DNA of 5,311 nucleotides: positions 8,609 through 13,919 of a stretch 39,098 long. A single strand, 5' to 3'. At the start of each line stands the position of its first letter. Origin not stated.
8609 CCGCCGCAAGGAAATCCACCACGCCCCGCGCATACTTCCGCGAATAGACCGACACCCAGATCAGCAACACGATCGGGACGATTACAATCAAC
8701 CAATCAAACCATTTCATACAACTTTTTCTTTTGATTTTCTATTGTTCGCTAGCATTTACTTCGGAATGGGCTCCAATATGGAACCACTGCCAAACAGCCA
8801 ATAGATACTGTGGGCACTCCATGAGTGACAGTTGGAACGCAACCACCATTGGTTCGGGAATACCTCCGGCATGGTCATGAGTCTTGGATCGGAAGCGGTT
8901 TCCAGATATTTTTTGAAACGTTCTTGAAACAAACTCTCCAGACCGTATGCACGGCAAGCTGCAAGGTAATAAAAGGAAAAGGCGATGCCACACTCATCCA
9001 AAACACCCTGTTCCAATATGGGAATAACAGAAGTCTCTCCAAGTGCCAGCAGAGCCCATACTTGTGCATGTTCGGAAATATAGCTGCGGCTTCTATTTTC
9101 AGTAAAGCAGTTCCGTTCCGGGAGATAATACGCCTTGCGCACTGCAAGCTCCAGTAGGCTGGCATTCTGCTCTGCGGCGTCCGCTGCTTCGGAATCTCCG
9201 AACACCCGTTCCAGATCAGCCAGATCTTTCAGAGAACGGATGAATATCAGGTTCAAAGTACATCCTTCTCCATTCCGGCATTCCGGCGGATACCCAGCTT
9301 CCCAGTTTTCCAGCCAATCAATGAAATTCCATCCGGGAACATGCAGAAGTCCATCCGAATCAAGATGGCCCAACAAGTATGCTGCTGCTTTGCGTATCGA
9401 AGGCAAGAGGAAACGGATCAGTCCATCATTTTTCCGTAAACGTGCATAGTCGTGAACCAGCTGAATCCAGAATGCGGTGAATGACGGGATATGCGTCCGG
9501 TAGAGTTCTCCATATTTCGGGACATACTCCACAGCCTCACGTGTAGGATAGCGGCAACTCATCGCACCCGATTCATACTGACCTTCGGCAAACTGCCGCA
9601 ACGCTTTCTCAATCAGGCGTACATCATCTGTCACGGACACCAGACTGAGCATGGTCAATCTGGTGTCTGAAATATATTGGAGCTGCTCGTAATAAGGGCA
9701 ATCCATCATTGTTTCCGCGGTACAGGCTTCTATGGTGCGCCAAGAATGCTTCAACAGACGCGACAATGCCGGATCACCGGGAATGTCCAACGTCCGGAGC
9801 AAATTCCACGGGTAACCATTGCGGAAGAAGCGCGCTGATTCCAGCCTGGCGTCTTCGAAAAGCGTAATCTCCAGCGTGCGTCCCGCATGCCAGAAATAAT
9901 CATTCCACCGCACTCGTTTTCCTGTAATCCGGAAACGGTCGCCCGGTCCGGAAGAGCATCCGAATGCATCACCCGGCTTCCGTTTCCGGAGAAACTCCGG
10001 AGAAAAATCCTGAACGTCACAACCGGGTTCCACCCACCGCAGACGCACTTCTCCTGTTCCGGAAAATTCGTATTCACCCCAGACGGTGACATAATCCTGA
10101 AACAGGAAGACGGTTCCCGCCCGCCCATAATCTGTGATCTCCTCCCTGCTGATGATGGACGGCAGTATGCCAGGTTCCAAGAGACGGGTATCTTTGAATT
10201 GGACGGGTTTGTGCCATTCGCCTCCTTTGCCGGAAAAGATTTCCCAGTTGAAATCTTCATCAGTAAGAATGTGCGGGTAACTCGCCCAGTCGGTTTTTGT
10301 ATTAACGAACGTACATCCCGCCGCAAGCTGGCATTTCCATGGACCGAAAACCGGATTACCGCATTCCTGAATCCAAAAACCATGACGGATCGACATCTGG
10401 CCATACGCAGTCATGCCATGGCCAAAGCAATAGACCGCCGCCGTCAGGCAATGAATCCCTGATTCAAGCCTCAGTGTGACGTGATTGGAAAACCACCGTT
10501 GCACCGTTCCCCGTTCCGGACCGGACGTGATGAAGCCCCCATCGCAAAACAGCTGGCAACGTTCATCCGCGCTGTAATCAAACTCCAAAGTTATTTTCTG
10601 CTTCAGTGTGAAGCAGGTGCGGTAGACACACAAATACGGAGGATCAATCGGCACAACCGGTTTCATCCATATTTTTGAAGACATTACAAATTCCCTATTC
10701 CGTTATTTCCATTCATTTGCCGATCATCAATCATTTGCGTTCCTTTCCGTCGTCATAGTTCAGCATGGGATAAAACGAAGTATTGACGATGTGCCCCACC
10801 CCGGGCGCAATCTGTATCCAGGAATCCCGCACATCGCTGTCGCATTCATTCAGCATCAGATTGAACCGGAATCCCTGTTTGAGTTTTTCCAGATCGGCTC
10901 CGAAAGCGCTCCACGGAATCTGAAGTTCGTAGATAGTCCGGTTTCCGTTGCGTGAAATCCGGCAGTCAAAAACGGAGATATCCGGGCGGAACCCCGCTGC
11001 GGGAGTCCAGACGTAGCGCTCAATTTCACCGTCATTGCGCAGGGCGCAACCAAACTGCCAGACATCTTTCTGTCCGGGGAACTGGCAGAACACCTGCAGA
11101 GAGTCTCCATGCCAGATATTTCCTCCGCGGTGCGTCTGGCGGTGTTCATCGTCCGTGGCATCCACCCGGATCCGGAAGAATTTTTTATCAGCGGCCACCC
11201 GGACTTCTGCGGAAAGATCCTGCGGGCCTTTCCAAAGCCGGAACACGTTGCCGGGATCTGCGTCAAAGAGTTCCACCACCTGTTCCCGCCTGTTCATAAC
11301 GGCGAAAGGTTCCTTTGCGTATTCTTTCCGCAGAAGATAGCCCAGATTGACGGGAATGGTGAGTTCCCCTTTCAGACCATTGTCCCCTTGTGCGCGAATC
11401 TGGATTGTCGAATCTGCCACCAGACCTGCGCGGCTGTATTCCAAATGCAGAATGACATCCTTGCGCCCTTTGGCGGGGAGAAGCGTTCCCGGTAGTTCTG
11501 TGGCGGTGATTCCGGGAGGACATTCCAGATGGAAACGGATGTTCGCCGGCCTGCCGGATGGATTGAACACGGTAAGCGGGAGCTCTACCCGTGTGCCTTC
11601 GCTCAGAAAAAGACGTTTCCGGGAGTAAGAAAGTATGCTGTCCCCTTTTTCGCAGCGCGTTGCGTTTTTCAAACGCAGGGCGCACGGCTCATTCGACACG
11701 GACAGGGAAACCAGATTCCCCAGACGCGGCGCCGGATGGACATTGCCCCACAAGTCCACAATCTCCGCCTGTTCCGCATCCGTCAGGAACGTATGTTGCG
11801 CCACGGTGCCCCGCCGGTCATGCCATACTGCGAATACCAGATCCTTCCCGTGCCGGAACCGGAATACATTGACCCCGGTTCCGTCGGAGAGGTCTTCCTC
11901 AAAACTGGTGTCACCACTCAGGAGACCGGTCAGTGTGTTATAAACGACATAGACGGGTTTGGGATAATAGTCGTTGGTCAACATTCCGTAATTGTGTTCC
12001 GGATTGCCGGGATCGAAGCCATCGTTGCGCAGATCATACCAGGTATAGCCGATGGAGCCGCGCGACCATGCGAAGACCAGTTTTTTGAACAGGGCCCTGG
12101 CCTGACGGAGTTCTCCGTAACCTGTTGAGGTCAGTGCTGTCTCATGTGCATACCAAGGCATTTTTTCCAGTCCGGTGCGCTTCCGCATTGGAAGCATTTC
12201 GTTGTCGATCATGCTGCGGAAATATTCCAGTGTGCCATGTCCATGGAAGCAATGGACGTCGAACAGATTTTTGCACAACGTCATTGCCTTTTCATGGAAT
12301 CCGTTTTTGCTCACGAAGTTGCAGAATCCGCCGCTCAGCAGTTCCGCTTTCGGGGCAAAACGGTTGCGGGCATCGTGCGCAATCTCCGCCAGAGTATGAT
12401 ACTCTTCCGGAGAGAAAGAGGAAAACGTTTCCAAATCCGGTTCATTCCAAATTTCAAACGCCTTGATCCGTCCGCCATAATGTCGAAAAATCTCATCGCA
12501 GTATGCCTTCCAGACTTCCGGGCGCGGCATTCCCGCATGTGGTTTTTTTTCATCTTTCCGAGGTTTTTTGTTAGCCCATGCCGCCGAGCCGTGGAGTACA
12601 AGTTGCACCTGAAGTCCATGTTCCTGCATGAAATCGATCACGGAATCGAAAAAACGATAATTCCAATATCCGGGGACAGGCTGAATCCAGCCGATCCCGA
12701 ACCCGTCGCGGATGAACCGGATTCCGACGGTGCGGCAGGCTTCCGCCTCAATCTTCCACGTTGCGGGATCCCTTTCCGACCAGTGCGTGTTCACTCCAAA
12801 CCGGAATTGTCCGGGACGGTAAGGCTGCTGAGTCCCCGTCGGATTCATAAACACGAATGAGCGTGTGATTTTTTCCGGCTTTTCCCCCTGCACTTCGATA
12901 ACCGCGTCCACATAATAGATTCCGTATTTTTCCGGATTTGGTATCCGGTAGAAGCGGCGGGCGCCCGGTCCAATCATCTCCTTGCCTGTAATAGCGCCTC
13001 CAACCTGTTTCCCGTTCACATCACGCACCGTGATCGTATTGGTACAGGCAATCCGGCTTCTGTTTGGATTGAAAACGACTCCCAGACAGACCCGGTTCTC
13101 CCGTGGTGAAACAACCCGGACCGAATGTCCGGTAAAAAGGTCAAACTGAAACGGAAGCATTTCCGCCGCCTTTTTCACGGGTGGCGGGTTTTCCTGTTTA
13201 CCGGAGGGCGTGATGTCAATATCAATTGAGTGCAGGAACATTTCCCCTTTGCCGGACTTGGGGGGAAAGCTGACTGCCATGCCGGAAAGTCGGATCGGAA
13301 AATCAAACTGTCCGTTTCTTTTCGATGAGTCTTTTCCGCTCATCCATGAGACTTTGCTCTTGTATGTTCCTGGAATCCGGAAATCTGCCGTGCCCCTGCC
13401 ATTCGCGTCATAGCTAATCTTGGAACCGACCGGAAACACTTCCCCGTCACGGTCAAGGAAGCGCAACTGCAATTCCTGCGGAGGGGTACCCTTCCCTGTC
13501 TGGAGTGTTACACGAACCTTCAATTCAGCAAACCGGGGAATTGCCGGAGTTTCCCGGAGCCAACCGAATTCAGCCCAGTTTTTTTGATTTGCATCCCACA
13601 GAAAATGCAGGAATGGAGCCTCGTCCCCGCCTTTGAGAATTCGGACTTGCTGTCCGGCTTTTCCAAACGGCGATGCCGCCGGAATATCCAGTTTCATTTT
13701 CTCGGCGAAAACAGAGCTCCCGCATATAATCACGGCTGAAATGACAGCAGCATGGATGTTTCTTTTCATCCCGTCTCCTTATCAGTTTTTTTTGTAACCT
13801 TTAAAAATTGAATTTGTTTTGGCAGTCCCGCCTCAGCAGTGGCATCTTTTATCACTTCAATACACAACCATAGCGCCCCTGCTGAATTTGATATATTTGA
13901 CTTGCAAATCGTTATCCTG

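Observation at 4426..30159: A tRNA-Lys-integrated ~25.7-kb island appears to carry an entire rhamnoside-utilisation locus as cargo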

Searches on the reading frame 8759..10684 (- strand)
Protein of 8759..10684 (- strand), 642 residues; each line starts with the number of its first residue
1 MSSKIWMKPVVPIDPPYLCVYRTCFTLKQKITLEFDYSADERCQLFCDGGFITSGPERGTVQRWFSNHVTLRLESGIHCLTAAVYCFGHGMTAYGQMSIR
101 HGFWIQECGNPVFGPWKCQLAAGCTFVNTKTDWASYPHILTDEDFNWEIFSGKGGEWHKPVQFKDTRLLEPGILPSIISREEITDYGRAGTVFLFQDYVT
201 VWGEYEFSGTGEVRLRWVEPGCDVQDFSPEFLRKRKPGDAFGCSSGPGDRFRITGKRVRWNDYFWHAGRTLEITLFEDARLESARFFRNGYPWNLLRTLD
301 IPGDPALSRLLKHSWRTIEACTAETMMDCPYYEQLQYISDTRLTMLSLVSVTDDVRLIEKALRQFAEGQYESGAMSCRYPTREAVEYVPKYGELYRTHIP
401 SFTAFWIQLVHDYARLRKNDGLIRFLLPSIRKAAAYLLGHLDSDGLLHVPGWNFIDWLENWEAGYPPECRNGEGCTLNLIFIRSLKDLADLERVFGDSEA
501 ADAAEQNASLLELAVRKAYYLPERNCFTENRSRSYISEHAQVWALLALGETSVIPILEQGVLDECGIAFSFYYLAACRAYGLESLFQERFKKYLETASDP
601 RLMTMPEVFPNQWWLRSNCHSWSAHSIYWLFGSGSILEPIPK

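Call 8: search_protein_families(library=pfam, proteins=[window:8759-10684:-], max_evalue=0.01)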
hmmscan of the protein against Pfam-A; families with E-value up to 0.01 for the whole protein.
window:8759-10684:- (642 aa): 2 families
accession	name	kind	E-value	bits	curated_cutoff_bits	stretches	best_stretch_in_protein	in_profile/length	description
PF17389.8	Bac_rhamnosid6H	-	1.7e-17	64.2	24.5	1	304-527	10-219/339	Bacterial alpha-L-rhamnosidase 6 hairpin glycosidase domain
PF22422.2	MGH1-like_GH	-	0.00098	19.2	27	1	465-534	163-232/356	Mannosylglycerate hydrolase MGH1-like glycoside hydrolase domain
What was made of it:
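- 8756..10684 (-): Cargo: GH78-like six-hairpin glycosidase, 642 aa. Pfam Bac_rhamnosid6H, 1.7e-17 (call 8).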

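Call 60: search_solved_structures(query=window:8759-10684:-, max_evalue=0.01)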
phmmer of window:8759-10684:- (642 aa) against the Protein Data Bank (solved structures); distinct sequences matched with E-value up to 0.01: 2.
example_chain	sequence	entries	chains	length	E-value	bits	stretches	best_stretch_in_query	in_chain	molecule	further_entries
2okx_A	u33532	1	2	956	2.4e-20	75.4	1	309-632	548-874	Rhamnosidase B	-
3cih_A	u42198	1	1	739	2.5e-06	29.1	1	399-541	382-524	Putative alpha-rhamnosidase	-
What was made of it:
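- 8756..10684 (-): PDB 2okx rhamnosidase B, 2.4e-20 (call 60).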

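Call 92: find_encoding_contigs(protein=window:8759-10684:-, flank=10000, max_places=10)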
Protein window:8759-10684:- (642 aa): 23 contigs read that carry it; 10 places shown.
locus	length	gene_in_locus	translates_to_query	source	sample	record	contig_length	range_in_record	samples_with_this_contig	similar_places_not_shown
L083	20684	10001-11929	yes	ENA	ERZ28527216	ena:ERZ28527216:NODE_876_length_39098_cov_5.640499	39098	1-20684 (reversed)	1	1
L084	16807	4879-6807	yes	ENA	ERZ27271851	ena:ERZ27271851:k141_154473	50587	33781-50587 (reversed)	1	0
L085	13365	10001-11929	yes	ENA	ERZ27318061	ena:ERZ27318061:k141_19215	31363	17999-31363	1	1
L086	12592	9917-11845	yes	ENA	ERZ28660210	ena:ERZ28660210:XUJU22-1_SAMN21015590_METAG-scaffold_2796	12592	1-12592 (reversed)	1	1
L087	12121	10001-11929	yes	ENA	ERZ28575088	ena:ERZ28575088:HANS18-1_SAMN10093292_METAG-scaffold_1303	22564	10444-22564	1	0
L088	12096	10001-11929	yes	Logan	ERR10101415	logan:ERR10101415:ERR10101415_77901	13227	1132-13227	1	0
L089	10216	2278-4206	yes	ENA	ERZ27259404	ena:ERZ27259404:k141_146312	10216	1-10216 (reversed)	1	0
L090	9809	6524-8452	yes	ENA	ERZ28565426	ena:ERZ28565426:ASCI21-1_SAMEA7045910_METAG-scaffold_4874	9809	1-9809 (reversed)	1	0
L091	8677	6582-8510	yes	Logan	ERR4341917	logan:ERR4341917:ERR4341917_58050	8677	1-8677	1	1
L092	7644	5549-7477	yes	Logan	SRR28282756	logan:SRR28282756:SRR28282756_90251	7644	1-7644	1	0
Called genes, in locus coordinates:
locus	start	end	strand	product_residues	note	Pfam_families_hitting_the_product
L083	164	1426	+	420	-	PF06134:RhaA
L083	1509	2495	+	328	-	PF00657:Lipase_GDSL, PF13472:Lipase_GDSL_2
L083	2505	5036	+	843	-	PF25788:Ig_Rha78A_N, PF08531:Bac_rhamnosid_N, PF05592:Bac_rhamnosid, PF17389:Bac_rhamnosid6H, PF17390:Bac_rhamnosid_C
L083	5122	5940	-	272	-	PF12833:HTH_18, PF00165:HTH_AraC (weak)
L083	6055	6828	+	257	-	PF07963:N_methyl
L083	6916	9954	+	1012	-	PF06452:CBM9_1 (weak)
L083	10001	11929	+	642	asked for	PF17389:Bac_rhamnosid6H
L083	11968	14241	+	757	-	PF00474:SSF (weak)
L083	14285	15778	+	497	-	-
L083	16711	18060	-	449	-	PF09992:NAGPA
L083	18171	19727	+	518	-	PF01266:DAO (faint), PF01593:Amino_oxidase, PF01946:Thi4 (weak), PF13450:NAD_binding_8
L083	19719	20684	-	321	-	?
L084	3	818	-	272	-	PF12833:HTH_18, PF00165:HTH_AraC (weak)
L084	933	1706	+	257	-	PF07963:N_methyl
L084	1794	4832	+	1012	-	PF06452:CBM9_1 (weak)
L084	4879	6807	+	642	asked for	PF17389:Bac_rhamnosid6H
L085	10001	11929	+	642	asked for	PF17389:Bac_rhamnosid6H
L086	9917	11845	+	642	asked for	PF17389:Bac_rhamnosid6H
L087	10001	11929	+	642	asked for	PF17389:Bac_rhamnosid6H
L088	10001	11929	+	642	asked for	PF17389:Bac_rhamnosid6H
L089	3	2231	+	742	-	?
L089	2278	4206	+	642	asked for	PF17389:Bac_rhamnosid6H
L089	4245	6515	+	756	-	PF00474:SSF (weak)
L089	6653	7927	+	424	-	PF01408:GFO_IDH_MocA, PF02894:GFO_IDH_MocA_C, PF22725:GFO_IDH_MocA_C3 (faint)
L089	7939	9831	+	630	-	PF00006:ATP-synt_ab (faint), PF13555:AAA_29 (faint), PF00005:ABC_tran, PF02463:SMC_N (faint), PF13175:AAA_15 (faint), PF12848:ABC_tran_Xtn (weak), PF00005:ABC_tran, PF16326:ABC_tran_CTD, +3 more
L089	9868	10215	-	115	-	?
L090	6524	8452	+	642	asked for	PF17389:Bac_rhamnosid6H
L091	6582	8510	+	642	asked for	PF17389:Bac_rhamnosid6H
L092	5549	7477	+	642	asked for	PF17389:Bac_rhamnosid6H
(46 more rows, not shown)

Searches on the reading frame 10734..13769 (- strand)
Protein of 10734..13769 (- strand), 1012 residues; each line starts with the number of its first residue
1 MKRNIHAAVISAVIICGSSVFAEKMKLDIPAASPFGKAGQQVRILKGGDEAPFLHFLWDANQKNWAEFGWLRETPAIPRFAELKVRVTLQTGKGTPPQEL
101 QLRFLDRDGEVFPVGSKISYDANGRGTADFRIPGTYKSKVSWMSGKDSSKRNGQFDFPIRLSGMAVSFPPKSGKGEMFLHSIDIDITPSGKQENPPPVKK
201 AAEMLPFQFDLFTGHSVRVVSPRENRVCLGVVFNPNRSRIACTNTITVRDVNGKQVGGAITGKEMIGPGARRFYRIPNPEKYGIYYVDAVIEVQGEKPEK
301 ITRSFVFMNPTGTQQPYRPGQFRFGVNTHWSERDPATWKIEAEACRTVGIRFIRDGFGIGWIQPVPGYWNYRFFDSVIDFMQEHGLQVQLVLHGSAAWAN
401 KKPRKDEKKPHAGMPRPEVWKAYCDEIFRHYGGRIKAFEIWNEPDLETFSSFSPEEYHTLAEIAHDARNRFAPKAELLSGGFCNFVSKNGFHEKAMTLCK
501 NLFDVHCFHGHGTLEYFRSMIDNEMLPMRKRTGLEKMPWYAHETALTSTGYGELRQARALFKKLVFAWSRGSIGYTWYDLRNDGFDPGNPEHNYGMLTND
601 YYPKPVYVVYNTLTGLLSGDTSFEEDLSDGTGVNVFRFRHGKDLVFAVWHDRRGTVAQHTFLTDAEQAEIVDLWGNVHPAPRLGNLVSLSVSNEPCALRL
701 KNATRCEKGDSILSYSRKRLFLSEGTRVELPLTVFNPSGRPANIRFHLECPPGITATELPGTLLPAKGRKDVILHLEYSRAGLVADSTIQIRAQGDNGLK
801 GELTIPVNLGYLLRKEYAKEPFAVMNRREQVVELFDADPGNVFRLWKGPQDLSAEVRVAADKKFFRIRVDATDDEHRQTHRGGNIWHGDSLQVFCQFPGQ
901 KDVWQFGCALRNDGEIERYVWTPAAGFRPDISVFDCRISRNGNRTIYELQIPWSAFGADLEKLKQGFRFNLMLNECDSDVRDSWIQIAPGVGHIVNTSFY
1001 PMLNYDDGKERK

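Call 8: search_protein_families(library=pfam, proteins=[window:10734-13769:-], max_evalue=0.01)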
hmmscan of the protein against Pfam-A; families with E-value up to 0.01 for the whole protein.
window:10734-13769:- (1012 aa): 4 families
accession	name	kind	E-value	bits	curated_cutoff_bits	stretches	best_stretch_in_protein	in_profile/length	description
PF06452.16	CBM9_1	-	1.2e-05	25.7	23.4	1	844-987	19-163/185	Carbohydrate family 9 binding domain-like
PF02449.21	Glyco_hydro_42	-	2.5e-05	24.3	21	1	329-391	6-66/376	Beta-galactosidase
PF00150.24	Cellulase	-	0.0065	16.4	23.5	0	324-446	11-132/272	Cellulase (glycosyl hydrolase family 5)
PF01229.23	Glyco_hydro_39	-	0.0099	15.2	26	0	368-470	73-186/472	Glycosyl hydrolases family 39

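Call 22: find_encoding_contigs(protein=window:10734-13769:-, flank=10000, max_places=10)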
Protein window:10734-13769:- (1012 aa): 4 contigs read that carry it; 2 places shown.
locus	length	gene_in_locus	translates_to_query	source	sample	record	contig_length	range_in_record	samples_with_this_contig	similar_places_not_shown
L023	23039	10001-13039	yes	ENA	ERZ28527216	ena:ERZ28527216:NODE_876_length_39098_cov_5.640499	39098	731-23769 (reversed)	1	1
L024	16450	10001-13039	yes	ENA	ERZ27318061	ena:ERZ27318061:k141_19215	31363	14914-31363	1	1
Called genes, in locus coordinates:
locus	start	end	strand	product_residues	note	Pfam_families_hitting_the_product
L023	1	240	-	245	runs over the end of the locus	PF06067:DUF932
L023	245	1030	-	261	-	PF12705:PDDEXK_1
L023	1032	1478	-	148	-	-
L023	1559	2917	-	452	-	-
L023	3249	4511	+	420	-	PF06134:RhaA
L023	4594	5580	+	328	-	PF00657:Lipase_GDSL, PF13472:Lipase_GDSL_2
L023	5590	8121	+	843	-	PF25788:Ig_Rha78A_N, PF08531:Bac_rhamnosid_N, PF05592:Bac_rhamnosid, PF17389:Bac_rhamnosid6H, PF17390:Bac_rhamnosid_C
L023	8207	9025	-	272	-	PF12833:HTH_18, PF00165:HTH_AraC (weak)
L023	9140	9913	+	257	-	PF07963:N_methyl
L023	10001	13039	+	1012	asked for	PF06452:CBM9_1 (weak)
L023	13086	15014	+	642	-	PF17389:Bac_rhamnosid6H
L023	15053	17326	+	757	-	PF00474:SSF (weak)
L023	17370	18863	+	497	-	-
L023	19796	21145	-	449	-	PF09992:NAGPA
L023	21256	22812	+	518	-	PF01266:DAO (faint), PF01593:Amino_oxidase, PF01946:Thi4 (weak), PF13450:NAD_binding_8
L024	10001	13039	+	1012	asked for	PF06452:CBM9_1 (weak)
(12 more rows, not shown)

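Call 59: search_solved_structures(query=window:10734-13769:-, max_evalue=0.01)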
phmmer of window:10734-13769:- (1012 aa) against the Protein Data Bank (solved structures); distinct sequences matched with E-value up to 0.01: 4.
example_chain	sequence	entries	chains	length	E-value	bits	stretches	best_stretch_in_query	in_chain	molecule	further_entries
5jvk_A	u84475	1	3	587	7.9e-15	56.9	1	540-682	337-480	Uncharacterized protein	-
5bx9_A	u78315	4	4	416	9.9e-05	23.5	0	324-485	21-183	PslG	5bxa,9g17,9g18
4zn2_A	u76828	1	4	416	9.9e-05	23.5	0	324-485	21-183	PslG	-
6y2k_A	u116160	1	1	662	0.0069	17.4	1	329-390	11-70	beta-galactosidase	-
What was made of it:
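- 10731..13769 (-): Cargo: 1012-aa TIM-barrel glycoside hydrolase (GH39/PslG-like) with CBM9. It is replaced by a GH39 945/953-aa gene in some copies. Pfam and PDB hits in calls 8 and 59.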
